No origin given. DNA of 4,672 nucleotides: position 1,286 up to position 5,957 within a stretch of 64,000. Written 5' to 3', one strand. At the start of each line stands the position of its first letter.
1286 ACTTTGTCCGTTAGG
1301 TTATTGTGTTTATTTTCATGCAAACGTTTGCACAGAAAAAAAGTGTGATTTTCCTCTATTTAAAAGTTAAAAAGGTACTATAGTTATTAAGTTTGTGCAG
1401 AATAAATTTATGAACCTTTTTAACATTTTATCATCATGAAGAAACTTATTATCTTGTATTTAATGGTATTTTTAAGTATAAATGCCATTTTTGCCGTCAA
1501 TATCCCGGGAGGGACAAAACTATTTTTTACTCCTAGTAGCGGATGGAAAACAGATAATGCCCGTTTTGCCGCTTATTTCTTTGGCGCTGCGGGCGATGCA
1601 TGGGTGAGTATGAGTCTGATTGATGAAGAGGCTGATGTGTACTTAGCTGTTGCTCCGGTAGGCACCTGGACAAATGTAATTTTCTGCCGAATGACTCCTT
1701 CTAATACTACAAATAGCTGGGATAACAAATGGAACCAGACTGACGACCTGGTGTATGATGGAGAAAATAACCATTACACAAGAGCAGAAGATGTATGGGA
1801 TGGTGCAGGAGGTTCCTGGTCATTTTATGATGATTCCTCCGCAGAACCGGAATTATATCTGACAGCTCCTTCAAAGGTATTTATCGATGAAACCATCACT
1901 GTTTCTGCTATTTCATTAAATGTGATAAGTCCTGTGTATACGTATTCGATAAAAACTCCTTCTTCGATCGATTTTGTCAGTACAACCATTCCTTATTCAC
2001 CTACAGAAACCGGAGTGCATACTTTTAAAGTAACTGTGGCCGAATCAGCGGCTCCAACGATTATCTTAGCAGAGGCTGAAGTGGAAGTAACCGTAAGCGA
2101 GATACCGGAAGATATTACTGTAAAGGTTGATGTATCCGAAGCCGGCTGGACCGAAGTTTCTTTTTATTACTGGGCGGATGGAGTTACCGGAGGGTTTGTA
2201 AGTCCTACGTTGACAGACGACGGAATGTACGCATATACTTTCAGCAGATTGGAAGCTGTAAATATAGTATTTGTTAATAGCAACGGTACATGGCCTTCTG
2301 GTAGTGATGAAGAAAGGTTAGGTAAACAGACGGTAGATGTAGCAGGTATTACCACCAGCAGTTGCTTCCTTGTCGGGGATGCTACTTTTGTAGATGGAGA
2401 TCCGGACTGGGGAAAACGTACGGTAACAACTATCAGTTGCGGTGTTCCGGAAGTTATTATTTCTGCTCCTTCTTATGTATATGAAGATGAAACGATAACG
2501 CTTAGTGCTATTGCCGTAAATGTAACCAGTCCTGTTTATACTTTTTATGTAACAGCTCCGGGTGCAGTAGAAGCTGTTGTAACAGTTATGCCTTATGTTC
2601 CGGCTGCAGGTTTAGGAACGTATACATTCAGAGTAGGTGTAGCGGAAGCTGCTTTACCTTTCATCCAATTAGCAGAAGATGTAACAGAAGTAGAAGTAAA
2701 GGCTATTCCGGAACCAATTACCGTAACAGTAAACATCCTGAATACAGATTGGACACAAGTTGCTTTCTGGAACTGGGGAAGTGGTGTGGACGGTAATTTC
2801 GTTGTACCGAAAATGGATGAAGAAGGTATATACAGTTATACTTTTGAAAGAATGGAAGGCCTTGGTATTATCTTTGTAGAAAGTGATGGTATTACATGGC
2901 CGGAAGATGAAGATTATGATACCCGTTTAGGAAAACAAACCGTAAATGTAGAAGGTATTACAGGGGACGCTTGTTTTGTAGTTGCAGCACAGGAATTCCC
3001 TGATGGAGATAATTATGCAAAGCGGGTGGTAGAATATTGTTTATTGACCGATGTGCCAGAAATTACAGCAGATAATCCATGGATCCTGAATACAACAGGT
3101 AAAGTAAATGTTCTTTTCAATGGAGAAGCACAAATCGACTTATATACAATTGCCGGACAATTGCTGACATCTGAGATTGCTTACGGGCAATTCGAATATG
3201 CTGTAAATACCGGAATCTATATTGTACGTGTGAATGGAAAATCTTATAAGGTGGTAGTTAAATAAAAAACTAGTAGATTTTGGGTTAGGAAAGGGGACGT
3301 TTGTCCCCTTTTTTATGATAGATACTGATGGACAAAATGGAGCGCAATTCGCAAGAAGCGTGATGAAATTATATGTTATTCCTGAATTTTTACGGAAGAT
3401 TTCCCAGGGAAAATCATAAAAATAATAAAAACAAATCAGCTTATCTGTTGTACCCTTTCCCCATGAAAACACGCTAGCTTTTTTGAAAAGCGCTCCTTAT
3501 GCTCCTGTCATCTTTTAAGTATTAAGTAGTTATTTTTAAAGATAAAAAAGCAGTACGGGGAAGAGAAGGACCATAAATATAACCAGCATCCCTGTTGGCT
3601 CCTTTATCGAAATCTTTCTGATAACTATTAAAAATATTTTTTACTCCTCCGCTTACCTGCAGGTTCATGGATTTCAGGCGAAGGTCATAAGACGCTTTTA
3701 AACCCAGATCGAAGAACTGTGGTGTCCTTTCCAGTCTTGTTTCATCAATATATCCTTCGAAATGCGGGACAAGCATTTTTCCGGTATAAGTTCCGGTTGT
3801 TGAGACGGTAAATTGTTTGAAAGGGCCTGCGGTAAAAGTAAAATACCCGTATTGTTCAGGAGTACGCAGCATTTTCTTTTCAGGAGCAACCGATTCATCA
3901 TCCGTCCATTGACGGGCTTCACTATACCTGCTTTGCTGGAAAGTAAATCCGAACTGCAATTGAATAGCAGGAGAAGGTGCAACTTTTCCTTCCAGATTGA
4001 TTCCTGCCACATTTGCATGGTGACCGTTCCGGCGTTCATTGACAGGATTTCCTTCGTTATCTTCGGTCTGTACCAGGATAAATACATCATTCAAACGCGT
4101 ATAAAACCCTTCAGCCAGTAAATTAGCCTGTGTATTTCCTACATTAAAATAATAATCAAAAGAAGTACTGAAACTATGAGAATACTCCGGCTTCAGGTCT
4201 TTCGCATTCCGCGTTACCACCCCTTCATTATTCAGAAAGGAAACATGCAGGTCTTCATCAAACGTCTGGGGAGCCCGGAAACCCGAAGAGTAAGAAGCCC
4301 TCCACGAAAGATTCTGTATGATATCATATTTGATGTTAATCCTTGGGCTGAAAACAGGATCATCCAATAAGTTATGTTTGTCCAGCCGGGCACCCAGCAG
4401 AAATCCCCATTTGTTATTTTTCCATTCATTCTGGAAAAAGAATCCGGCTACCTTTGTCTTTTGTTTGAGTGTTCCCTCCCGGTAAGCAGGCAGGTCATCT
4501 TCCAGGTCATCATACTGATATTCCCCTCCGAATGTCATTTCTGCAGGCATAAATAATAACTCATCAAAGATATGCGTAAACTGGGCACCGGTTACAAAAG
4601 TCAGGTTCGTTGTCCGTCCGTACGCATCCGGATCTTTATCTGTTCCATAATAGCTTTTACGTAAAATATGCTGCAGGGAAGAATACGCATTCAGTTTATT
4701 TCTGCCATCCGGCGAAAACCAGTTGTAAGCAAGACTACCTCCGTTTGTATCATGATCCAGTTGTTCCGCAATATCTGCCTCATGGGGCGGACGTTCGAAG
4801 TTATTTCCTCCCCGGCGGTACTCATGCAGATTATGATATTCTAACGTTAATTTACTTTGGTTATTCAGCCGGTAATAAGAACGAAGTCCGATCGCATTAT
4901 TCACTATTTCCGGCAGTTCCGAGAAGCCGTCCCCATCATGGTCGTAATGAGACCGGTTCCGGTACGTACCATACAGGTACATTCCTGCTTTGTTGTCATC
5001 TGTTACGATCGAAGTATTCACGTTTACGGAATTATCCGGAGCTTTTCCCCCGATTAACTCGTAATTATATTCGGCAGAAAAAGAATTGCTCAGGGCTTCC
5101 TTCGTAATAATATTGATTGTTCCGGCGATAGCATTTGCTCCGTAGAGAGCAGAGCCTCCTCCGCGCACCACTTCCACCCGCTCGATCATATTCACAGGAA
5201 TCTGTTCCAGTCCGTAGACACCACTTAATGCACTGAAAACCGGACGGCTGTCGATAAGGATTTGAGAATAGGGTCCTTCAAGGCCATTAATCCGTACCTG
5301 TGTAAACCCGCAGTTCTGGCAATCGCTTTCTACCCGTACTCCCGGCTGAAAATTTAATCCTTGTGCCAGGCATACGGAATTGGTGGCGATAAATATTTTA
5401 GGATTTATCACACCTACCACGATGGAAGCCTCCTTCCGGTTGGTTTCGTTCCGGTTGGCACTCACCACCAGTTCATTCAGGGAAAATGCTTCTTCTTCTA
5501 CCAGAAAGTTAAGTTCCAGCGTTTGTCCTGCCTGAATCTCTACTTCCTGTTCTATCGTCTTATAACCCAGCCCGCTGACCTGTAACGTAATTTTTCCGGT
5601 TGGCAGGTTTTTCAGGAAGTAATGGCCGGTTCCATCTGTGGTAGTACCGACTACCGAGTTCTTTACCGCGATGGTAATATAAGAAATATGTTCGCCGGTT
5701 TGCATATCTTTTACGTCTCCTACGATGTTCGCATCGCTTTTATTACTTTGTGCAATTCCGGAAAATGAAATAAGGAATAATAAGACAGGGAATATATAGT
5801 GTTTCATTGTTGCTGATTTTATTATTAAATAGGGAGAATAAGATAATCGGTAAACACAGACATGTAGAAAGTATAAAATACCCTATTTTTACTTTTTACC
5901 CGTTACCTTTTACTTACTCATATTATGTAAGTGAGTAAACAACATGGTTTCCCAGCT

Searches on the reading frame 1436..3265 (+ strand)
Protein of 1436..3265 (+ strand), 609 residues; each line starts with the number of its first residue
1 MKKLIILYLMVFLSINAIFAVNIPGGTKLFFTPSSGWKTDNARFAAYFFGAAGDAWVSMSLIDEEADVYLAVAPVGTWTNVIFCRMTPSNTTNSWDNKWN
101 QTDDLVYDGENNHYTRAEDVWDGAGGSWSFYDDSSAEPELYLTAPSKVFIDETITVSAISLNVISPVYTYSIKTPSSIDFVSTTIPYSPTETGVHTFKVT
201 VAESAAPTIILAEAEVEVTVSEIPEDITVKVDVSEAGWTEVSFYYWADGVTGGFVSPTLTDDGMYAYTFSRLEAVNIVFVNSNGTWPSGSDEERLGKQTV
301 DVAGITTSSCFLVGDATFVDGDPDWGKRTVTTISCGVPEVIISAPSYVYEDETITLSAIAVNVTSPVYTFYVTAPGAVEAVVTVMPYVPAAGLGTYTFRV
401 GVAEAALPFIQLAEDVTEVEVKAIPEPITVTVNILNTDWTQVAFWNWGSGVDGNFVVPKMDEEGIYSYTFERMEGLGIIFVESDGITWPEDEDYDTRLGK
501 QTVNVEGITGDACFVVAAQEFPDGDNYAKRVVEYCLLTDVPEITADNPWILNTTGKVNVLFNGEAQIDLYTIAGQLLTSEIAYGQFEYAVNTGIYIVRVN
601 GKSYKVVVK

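Call 28: search_protein_families(library=pfam, proteins=[window:1436-3265:+])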
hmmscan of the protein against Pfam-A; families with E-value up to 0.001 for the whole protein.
window:1436-3265:+ (609 aa): 3 families
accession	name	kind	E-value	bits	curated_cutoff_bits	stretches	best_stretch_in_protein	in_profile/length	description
PF19910.5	DUF6383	-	0.00018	22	23.7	1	542-608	6-74/74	Domain of unknown function (DUF6383)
PF16738.10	CBM26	-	0.00033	21.2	28.1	0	235-284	6-62/70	Starch-binding module 26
PF00064.24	Neur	-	0.00095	18.5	27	0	213-311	200-296/334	Neuraminidase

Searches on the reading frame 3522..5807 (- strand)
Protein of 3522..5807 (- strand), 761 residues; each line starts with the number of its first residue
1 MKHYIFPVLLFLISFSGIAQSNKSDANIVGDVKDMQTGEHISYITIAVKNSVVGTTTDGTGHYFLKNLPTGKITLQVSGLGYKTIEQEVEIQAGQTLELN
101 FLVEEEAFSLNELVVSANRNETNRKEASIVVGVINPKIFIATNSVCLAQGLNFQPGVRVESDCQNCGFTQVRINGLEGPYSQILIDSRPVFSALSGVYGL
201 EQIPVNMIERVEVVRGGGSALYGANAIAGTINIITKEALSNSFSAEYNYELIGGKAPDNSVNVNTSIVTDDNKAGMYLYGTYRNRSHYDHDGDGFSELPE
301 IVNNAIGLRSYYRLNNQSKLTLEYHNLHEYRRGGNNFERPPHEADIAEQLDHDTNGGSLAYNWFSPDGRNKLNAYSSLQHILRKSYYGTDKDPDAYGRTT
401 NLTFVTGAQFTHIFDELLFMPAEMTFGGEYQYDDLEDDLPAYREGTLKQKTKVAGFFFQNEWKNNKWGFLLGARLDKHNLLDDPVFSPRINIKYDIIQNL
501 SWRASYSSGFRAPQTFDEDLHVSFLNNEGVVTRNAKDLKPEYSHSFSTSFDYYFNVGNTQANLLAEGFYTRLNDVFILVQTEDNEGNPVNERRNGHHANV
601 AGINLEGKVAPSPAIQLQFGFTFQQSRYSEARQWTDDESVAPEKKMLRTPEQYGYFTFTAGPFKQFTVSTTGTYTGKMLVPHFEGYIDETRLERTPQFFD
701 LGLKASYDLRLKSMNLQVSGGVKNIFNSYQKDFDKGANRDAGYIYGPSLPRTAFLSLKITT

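Call 28: search_protein_families(library=pfam, proteins=[window:3522-5807:-])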
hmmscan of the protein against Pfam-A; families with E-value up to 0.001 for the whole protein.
window:3522-5807:- (761 aa): 4 families
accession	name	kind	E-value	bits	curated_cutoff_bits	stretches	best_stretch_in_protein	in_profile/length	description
PF00593.30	TonB_dep_Rec_b-barrel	-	1.9e-31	110.9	27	1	310-725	20-436/436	TonB dependent receptor-like, beta-barrel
PF13715.12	CarbopepD_reg_2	-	2.6e-22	79.1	32.2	1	28-115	1-88/88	CarboxypepD_reg-like domain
PF07715.20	Plug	-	2.2e-18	67.2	23.9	1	126-230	4-107/107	TonB-dependent Receptor Plug Domain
PF13620.12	CarboxypepD_reg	-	2.4e-16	60.3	32.3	1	28-101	2-79/82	Carboxypeptidase regulatory-like domain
